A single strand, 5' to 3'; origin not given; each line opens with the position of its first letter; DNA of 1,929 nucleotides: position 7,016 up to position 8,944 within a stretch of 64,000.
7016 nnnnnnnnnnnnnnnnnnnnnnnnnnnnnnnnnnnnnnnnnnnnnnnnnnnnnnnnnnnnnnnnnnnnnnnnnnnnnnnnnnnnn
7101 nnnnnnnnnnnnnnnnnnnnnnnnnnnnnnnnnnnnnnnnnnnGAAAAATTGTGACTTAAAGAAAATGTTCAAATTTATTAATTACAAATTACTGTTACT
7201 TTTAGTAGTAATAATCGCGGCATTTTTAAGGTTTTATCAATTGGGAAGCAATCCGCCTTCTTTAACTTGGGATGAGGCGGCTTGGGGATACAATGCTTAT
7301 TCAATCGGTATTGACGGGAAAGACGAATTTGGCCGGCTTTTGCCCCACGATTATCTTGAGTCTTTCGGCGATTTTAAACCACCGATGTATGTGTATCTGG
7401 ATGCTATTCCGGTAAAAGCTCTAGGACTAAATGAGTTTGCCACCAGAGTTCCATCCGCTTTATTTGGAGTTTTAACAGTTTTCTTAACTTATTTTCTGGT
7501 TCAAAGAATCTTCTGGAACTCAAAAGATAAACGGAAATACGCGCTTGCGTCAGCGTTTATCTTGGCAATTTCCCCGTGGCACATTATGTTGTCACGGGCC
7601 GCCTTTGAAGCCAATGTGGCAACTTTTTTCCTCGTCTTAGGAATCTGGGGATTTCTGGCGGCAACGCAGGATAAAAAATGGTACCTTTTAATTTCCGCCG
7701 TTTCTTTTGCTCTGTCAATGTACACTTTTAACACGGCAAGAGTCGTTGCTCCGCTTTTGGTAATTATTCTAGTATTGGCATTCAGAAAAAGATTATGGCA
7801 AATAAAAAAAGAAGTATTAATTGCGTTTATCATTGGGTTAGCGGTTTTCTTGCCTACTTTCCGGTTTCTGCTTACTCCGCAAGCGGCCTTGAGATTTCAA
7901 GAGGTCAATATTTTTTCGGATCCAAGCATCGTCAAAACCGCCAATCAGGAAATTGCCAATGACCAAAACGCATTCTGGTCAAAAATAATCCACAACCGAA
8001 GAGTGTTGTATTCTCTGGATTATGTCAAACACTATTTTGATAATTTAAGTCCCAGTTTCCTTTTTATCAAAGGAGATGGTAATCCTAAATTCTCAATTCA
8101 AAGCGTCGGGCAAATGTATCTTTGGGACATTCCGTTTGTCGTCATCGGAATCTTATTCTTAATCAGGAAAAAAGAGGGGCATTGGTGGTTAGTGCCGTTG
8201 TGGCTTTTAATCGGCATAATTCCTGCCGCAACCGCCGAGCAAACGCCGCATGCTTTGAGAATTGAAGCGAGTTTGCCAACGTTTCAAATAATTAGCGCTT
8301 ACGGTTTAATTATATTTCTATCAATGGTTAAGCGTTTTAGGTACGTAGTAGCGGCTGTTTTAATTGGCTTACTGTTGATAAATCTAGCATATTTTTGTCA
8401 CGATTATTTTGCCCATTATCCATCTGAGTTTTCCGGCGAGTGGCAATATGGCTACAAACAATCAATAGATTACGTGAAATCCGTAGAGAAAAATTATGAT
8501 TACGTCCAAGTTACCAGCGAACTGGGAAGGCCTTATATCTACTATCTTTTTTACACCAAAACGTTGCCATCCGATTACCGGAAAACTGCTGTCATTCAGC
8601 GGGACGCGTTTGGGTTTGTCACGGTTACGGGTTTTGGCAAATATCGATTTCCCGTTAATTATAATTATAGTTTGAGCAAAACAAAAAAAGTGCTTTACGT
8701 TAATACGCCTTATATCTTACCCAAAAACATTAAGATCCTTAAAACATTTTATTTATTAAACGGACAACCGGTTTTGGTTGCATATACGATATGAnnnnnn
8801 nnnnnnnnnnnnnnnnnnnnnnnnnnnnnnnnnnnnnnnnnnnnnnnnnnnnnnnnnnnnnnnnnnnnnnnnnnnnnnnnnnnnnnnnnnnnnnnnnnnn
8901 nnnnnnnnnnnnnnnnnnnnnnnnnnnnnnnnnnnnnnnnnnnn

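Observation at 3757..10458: Four head-to-tail GT39/PMT-like membrane glycosyltransferase paralogs in one operon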

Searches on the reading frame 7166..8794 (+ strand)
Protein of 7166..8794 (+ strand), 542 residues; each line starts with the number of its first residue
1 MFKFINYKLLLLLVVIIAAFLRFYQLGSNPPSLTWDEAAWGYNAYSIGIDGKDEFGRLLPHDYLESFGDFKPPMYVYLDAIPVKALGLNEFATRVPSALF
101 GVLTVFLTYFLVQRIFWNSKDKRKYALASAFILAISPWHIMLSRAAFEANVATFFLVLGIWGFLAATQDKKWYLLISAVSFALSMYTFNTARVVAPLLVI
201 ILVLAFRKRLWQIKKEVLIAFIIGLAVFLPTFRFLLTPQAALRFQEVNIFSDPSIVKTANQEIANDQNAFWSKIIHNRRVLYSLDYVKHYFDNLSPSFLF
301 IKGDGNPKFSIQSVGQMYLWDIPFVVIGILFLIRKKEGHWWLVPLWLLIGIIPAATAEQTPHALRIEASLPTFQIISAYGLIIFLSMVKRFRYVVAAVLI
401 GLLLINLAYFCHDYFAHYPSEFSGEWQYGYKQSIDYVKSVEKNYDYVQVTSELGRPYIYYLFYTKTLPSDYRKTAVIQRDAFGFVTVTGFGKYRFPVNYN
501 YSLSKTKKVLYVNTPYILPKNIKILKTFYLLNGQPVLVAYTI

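Call 4: search_protein_families(library=pfam, proteins=[window:7166-8794:+], max_evalue=0.01)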
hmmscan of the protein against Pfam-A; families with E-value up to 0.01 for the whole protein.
window:7166-8794:+ (542 aa): 2 families
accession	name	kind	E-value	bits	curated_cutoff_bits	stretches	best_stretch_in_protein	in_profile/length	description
PF13231.12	PMT_2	-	2.9e-15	57.3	26.1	1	71-231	2-157/160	Dolichyl-phosphate-mannose-protein mannosyltransferase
PF02366.24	PMT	-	1.6e-12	48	22.7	1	15-227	4-225/245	Dolichyl-phosphate-mannose-protein mannosyltransferase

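Call 5: search_protein_families(library=ncbifam, proteins=[window:7166-8794:+], max_evalue=0.01)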
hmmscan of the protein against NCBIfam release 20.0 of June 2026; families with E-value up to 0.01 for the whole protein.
window:7166-8794:+ (542 aa): 1 family
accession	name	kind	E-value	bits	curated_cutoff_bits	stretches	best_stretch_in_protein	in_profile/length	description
TIGR03663.1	TIGR03663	subfamily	2.1e-12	46.8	126.25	1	10-212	3-187/435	flippase activity-associated protein Agl23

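Call 12: find_encoding_contigs(protein=window:7166-8794:+, flank=10000, max_places=6)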
Protein window:7166-8794:+ (542 aa): 4 contigs read that carry it; 2 places shown.
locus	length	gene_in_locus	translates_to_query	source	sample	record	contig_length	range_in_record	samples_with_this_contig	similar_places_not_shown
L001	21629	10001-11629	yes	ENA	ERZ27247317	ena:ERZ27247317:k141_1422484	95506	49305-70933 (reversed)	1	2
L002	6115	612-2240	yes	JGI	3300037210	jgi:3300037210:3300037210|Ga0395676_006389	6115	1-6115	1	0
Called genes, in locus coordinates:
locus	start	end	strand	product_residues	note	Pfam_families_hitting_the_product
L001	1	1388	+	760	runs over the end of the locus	PF09586:YfhO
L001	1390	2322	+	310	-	PF00535:Glycos_transf_2, PF10111:Glyco_tranf_2_2 (weak), PF13641:Glyco_tranf_2_3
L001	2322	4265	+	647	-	-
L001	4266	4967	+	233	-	PF00535:Glycos_transf_2, PF10111:Glyco_tranf_2_2, PF13641:Glyco_tranf_2_3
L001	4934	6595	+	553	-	PF10131:PTPS_related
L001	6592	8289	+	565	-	PF13231:PMT_2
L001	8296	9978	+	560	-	PF13231:PMT_2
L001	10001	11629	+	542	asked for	PF02366:PMT, PF13231:PMT_2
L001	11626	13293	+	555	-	PF13231:PMT_2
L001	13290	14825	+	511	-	PF13231:PMT_2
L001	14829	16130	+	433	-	-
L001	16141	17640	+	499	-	PF13231:PMT_2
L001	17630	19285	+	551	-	PF10131:PTPS_related, PF13231:PMT_2 (weak)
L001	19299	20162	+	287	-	PF00535:Glycos_transf_2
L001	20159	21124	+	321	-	PF01073:3Beta_HSD, PF01370:Epimerase, PF02719:Polysacc_synt_2, PF04321:RmlD_sub_bind, PF05368:NmrA (faint), PF07993:NAD_binding_4 (faint), PF13460:NAD_binding_10, PF16363:GDP_Man_Dehyd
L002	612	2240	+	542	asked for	PF02366:PMT, PF13231:PMT_2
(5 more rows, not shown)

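Call 13: find_homologous_proteins(query=window:7166-8794:+, max_evalue=1e-10)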
Query window:7166-8794:+ (542 aa): 6018 proteins with E <= 1e-10 among 8000 candidates; the best 120 are listed.
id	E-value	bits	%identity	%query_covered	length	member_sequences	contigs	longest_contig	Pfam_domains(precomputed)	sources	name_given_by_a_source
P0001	0.0e+0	1216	100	100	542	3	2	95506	PF02366.25,PF13231.13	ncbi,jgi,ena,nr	ncbi:MAG TPA: glycosyltransferase family 39 protein [Patescibacteria group bacterium]|jgi:4-amino-4-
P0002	0.0e+0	1080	86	100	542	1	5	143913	PF02366.25,PF13231.13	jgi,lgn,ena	jgi:4-amino-4-deoxy-L-arabinose transferase-like glycosyltransferase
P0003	0.0e+0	1080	86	100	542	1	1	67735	PF02366.25,PF13231.13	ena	-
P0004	0.0e+0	1078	86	100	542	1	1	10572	PF02366.25,PF13231.13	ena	-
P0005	0.0e+0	1078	86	100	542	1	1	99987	PF02366.25,PF13231.13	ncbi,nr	ncbi:MAG TPA: glycosyltransferase family 39 protein [Patescibacteria group bacterium]|nr:glycosyltra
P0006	0.0e+0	1077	86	100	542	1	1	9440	PF02366.25,PF13231.13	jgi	jgi:4-amino-4-deoxy-L-arabinose transferase-like glycosyltransferase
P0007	0.0e+0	1073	85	100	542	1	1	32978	PF02366.25,PF13231.13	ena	-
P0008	0.0e+0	1070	85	100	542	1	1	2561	PF02366.25,PF13231.13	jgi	jgi:4-amino-4-deoxy-L-arabinose transferase-like glycosyltransferase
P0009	0.0e+0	1061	85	100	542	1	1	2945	PF02366.25,PF13231.13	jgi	jgi:4-amino-4-deoxy-L-arabinose transferase-like glycosyltransferase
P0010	0.0e+0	1060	86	97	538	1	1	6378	PF02366.25,PF13231.13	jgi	jgi:4-amino-4-deoxy-L-arabinose transferase-like glycosyltransferase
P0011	0.0e+0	1053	85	100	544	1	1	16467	PF02366.25,PF13231.13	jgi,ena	-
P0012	0.0e+0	1048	85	100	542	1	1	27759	PF02366.25,PF13231.13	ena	-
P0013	0.0e+0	1036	84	100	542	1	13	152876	PF02366.25,PF13231.13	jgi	jgi:4-amino-4-deoxy-L-arabinose transferase-like glycosyltransferase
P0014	0.0e+0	1031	83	99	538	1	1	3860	PF02366.25,PF13231.13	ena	-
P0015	0.0e+0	1027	84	100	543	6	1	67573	PF02366.25,PF13231.13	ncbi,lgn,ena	-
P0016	0.0e+0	1027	82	100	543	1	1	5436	PF02366.25,PF13231.13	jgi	jgi:4-amino-4-deoxy-L-arabinose transferase-like glycosyltransferase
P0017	0.0e+0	1020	82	100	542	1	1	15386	PF02366.25,PF13231.13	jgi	jgi:4-amino-4-deoxy-L-arabinose transferase-like glycosyltransferase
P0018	0.0e+0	1012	80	100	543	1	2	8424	PF02366.25,PF13231.13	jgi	jgi:4-amino-4-deoxy-L-arabinose transferase-like glycosyltransferase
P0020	2.2e-295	999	80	100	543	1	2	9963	PF02366.25,PF13231.13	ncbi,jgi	-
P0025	7.9e-279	944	75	99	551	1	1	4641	PF02366.25,PF13231.13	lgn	-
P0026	2.6e-277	939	74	100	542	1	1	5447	PF02366.25,PF13231.13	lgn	-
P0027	4.0e-277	939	75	100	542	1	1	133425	PF02366.25,PF13231.13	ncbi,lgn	-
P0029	4.8e-276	935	77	97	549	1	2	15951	PF02366.25,PF13231.13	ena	-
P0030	4.0e-275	932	73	100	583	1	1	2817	PF02366.25,PF13231.13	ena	-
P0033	4.1e-274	929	75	100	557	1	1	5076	PF02366.25,PF13231.13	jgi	jgi:4-amino-4-deoxy-L-arabinose transferase-like glycosyltransferase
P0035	8.0e-272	921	72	100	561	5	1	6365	PF02366.25,PF13231.13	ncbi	-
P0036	1.0e-271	921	73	100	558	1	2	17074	PF02366.25,PF13231.13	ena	-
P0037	5.3e-271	918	73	100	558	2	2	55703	PF02366.25,PF13231.13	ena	-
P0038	4.5e-269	912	71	100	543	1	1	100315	PF02366.25,PF13231.13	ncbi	-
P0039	4.8e-269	912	71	100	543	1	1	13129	PF02366.25,PF13231.13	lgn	-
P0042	5.8e-268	908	71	100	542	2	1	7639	PF02366.25,PF13231.13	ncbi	-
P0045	3.2e-267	906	73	99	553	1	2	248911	PF02366.25,PF13231.13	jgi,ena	-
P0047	6.4e-267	905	72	100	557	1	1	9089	PF02366.25,PF13231.13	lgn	-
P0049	2.3e-266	903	70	100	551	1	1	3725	PF02366.25,PF13231.13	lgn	-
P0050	2.9e-266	903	73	100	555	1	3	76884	PF02366.25,PF13231.13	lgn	-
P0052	1.1e-265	901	72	99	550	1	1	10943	PF02366.25,PF13231.13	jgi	jgi:4-amino-4-deoxy-L-arabinose transferase-like glycosyltransferase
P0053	1.4e-265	901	71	100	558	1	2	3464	PF02366.25,PF13231.13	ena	-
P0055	5.5e-265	899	71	100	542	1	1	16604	PF02366.25,PF13231.13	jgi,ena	-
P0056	5.8e-265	899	72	98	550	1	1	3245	PF02366.25,PF13231.13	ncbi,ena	-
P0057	8.1e-265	898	71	100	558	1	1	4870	PF02366.25,PF13231.13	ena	-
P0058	1.2e-264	898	73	99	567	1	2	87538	PF02366.25,PF13231.13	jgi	jgi:4-amino-4-deoxy-L-arabinose transferase-like glycosyltransferase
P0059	2.9e-264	896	72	99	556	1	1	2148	PF02366.25,PF13231.13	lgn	-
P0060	3.2e-264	896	72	100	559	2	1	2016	PF02366.25,PF13231.13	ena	-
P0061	6.2e-264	895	70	100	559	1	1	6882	PF02366.25,PF13231.13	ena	-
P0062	2.0e-263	893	71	100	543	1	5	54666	PF02366.25,PF13231.13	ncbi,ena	ncbi:MAG: glycosyltransferase family 39 protein [Patescibacteria group bacterium]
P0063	5.1e-263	892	72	99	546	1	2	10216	PF02366.25,PF13231.13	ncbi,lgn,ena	ncbi:MAG: glycosyltransferase family 39 protein [Patescibacteria group bacterium]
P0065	5.9e-263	892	71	98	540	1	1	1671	PF02366.25,PF13231.13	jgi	-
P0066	9.5e-263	891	70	100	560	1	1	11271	PF02366.25,PF13231.13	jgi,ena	-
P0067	2.5e-262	890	69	100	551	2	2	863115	PF02366.25,PF13231.13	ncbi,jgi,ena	-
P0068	3.1e-262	890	70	96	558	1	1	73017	PF02366.25,PF13231.13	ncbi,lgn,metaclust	metaclust:status=active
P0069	5.8e-262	889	70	100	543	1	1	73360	PF02366.25,PF13231.13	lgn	-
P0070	1.5e-261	887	71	98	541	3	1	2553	PF02366.25,PF13231.13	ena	-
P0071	2.1e-261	887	70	99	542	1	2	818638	PF02366.25,PF13231.13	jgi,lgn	jgi:4-amino-4-deoxy-L-arabinose transferase-like glycosyltransferase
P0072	3.5e-261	886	72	99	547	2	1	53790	PF02366.25,PF13231.13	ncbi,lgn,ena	-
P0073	6.9e-261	885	69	100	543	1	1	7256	PF02366.25,PF13231.13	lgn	-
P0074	1.2e-260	884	70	100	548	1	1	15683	PF02366.25,PF13231.13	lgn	-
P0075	1.5e-260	884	70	99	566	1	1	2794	PF02366.25,PF13231.13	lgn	-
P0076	5.2e-260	882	71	97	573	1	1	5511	PF02366.25,PF13231.13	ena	-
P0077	6.1e-260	882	72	97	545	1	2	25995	PF02366.25,PF13231.13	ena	-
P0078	7.6e-260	882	72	98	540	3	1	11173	PF02366.25,PF13231.13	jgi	-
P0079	1.2e-259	881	72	97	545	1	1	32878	PF02366.25,PF13231.13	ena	-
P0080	2.4e-259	880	69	100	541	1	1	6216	PF02366.25,PF13231.13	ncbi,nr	ncbi:MAG: hypothetical protein A2W22_06270 [Candidatus Levybacteria bacterium RBG_16_35_11]|nr:MAG: 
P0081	2.5e-259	880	70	100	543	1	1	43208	PF02366.25,PF13231.13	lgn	-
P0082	3.3e-259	880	71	97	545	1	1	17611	PF02366.25,PF13231.13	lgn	-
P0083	3.7e-259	879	69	100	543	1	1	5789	PF02366.25,PF13231.13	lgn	-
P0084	3.8e-259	879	71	97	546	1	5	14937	PF02366.25,PF13231.13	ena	-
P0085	5.4e-259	879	69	100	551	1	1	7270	PF02366.25,PF13231.13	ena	-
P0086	7.2e-259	878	71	98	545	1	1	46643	PF02366.25,PF13231.13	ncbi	-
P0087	7.9e-259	878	72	97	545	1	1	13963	PF02366.25,PF13231.13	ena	-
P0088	1.5e-258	877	72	97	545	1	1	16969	PF02366.25,PF13231.13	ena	-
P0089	2.2e-258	877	70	100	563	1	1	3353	PF02366.25,PF13231.13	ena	-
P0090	2.9e-258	876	70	100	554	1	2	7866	PF02366.25,PF13231.13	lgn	-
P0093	1.4e-257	874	69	100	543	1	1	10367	PF02366.25,PF13231.13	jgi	jgi:4-amino-4-deoxy-L-arabinose transferase-like glycosyltransferase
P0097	2.6e-257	873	72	99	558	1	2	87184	PF02366.25,PF13231.13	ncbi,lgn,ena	-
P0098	2.7e-257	873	71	100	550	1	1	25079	PF02366.25,PF13231.13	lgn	-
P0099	2.9e-257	873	70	96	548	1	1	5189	PF02366.25,PF13231.13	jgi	jgi:4-amino-4-deoxy-L-arabinose transferase-like glycosyltransferase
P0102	4.2e-257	873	70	100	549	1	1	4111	PF02366.25,PF13231.13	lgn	-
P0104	1.5e-256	871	70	98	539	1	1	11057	PF02366.25,PF13231.13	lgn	-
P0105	1.9e-256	870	70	100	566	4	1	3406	PF02366.25,PF13231.13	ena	-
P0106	1.2e-255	868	70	99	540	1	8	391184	PF02366.25,PF13231.13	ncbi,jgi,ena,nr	ncbi:MAG: hypothetical protein A3B38_02170 [Candidatus Levybacteria bacterium RIFCSPLOWO2_01_FULL_36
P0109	9.8e-255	865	70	98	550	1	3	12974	PF02366.25,PF13231.13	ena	-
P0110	9.9e-255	865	70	98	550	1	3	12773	PF02366.25,PF13231.13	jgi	-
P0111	1.7e-254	864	69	96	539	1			PF02366.25,PF13231.13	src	-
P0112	1.9e-254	864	68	99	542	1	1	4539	PF02366.25,PF13231.13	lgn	-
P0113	2.8e-254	863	68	100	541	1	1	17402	PF02366.25,PF13231.13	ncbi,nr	ncbi:MAG: hypothetical protein A2152_03395 [Candidatus Levybacteria bacterium RBG_16_35_6]|nr:MAG: h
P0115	4.4e-254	863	67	99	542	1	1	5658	PF02366.25,PF13231.13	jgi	jgi:4-amino-4-deoxy-L-arabinose transferase-like glycosyltransferase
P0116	6.4e-254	862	70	97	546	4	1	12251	PF02366.25,PF13231.13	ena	-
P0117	9.8e-254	861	71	97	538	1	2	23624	PF02366.25,PF13231.13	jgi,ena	-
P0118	1.0e-253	861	69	100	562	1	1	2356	PF02366.25,PF13231.13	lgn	-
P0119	1.4e-253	861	68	99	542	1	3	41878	PF02366.25,PF13231.13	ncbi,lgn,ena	ncbi:MAG: glycosyltransferase family 39 protein [Patescibacteria group bacterium]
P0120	1.8e-253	861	68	99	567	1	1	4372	PF02366.25,PF13231.13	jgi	-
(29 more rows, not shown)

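Call 15: find_related_loci(query=A1, collection=genome_contigs, flank=10000)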
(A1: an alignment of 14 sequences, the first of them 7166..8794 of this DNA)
Query A1 (542 aa) in genome_contigs; peptide patterns used: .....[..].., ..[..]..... (x = any residue, [..] = any of these).
415 stretches matched a pattern; 346 encode a relative of the query (tblastn E <= 1e-3); the best 80 are kept; 80 distinct loci.
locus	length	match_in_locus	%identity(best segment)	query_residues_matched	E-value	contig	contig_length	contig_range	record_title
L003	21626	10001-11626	86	1-542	0e+0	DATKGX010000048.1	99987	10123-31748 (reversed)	MAG TPA_asm: Patescibacteria group bacterium isolate SMAG_U14562 k141_141557, whole genome shotgun sequence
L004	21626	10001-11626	84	1-542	0e+0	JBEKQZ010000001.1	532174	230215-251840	MAG: Candidatus Levyibacteriota bacterium isolate SPRUCE 49 SPRUCE_49_1, whole genome shotgun sequence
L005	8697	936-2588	72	3-542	0e+0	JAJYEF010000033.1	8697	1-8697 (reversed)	MAG: bacterium isolate DBS1-1.bin22 NODE_15178_length_8697_cov_2.761027, whole genome shotgun sequence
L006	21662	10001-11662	71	1-542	0e+0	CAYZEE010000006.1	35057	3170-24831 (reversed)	MAG TPA_asm: uncultured Gammaproteobacteria bacterium isolate SRP271791_co2_53 genome assembly, contig: NODE_197_length_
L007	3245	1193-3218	72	1-541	0e+0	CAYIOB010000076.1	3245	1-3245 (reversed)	MAG TPA_asm: uncultured Gammaproteobacteria bacterium isolate ERP119705_co25_644 genome assembly, contig: NODE_51602_len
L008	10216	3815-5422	72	7-542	0e+0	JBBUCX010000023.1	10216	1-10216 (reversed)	MAG: Patescibacteria group bacterium isolate H51-bin115_1 H51_bin115_1_000000000023, whole genome shotgun sequence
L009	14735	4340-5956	72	7-542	0e+0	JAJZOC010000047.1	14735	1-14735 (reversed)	MAG: bacterium isolate MAS4.bin4 NODE_4698_length_14735_cov_2.742128, whole genome shotgun sequence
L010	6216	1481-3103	69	1-542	0e+0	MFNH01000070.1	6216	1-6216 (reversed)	MAG: Candidatus Levybacteria bacterium RBG_16_35_11 RBG_16_scaffold_93405, whole genome shotgun sequence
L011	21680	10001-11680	71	3-542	0e+0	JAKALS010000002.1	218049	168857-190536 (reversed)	MAG: bacterium isolate WY5.bin132 NODE_67_length_218049_cov_6.550582, whole genome shotgun sequence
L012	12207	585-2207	71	1-541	0e+0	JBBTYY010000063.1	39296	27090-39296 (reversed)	MAG: Patescibacteria group bacterium isolate H52-bin050_1 H52_bin050_1_000000000063, whole genome shotgun sequence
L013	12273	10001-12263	70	3-541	0e+0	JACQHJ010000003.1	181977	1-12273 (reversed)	MAG: Candidatus Levyibacteriota bacterium isolate NC_groundwater_1096_Ag_S2p5_37_166 S_2p5_S6_coassembly_k141_1322597, w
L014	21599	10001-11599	71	9-541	0e+0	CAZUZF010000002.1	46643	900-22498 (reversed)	MAG TPA_asm: uncultured Gammaproteobacteria bacterium isolate binchicken_co38_1268 genome assembly, contig: NODE_1679_le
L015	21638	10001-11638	68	1-541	0e+0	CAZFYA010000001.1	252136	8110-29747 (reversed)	MAG TPA_asm: uncultured Gammaproteobacteria bacterium isolate SRP239243_co2_396 genome assembly, contig: NODE_17_length_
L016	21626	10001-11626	73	1-542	0e+0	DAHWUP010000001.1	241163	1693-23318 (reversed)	MAG TPA_asm: Candidatus Levyibacteriota bacterium isolate clean1537 NODE_1_length_241163_cov_9.246451, whole genome shot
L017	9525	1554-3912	68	1-541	0e+0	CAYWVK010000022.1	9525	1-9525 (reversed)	MAG TPA_asm: uncultured Gammaproteobacteria bacterium isolate SRP192927_co6_216 genome assembly, contig: NODE_18641_leng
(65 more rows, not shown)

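Call 18: search_solved_structures(query=A1, max_evalue=1, show_alignments=2)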
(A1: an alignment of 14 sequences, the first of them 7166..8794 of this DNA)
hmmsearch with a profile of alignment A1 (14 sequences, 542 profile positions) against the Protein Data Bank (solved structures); distinct sequences matched with E-value up to 1: 2.
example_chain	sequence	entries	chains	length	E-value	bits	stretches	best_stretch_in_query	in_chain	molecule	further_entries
5ezm_A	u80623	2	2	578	0.0018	20.4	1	71-233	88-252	4-amino-4-deoxy-L-arabinose transferase or related glycosyltransferases of PMT family | 4-amino-4-deoxy-L-arabinose (L-Ara4N) transferase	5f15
3ig4_A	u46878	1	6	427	0.068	15.2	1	386-526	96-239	Xaa-pro aminopeptidase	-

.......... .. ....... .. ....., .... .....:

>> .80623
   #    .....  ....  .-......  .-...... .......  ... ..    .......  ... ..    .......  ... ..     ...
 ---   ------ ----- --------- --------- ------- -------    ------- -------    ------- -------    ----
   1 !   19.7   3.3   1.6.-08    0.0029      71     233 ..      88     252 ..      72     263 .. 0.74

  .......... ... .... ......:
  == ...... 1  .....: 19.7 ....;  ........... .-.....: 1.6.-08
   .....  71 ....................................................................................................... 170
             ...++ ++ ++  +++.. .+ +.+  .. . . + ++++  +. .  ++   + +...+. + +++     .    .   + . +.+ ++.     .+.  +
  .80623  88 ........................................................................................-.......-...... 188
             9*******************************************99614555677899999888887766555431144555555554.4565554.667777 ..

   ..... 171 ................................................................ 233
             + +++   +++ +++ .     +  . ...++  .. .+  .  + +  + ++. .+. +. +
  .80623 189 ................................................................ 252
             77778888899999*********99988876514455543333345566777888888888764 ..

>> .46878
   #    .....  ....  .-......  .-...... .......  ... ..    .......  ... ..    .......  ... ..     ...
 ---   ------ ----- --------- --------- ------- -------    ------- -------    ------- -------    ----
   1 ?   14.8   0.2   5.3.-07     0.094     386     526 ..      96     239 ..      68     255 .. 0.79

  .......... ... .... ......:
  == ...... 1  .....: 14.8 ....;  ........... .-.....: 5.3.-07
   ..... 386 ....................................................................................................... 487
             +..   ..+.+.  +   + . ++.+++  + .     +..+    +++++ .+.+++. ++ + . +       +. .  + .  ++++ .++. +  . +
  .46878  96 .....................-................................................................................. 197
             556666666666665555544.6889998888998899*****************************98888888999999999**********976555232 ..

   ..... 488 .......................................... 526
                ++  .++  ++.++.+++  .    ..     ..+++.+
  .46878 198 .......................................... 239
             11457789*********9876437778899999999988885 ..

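Call 26: predict_structure(alignment_id=A1)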
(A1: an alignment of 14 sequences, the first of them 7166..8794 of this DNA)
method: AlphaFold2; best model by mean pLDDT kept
length: 542 residues; sequences in the alignment: 14
mean_pLDDT: 66.0   pTM: 0.67
mean pLDDT of the five models: 66.0, 61.9, 54.6, 53.3, 41.4
residues with pLDDT >= 90: 68; 70-90: 202; 50-70: 112; < 50: 160
segments of 3 or more residues with pLDDT < 50: 1-4, 29-71, 82-91, 232-256, 278-318, 355-366, 421-425, 455-465, 479-485
pLDDT, mean of each block of 10 residues (from residue 1): 64 90 62 37 39 39 37 53 47 66 90 92 91 76 58 86 92 91 70 75 91 91 75 43 34 50 62 49 38 37 35 43 78 83 78 47 51 84 85 81 77 62 55 78 85 48 48 60 54 77 77 81 86 80 87
secondary structure, 60 per line:
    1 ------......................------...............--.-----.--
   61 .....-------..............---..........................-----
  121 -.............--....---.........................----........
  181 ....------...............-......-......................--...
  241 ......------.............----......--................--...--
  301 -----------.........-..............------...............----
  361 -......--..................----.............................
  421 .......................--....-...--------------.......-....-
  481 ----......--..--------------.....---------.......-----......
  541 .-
elements in order: H7-28 H35-49 H61-65 H73-86 H90-115 H122-134 H137-140 H144-168 H173-184 H191-205 H207-212 H214-235 H238-246 H253-265 H270-275 H278-293 H312-320 H322-335 H342-356 H362-367 H370-387 H392-443 E446-449 H468-474 E476-479 E485-490 E509-513 E523-529 E535-541
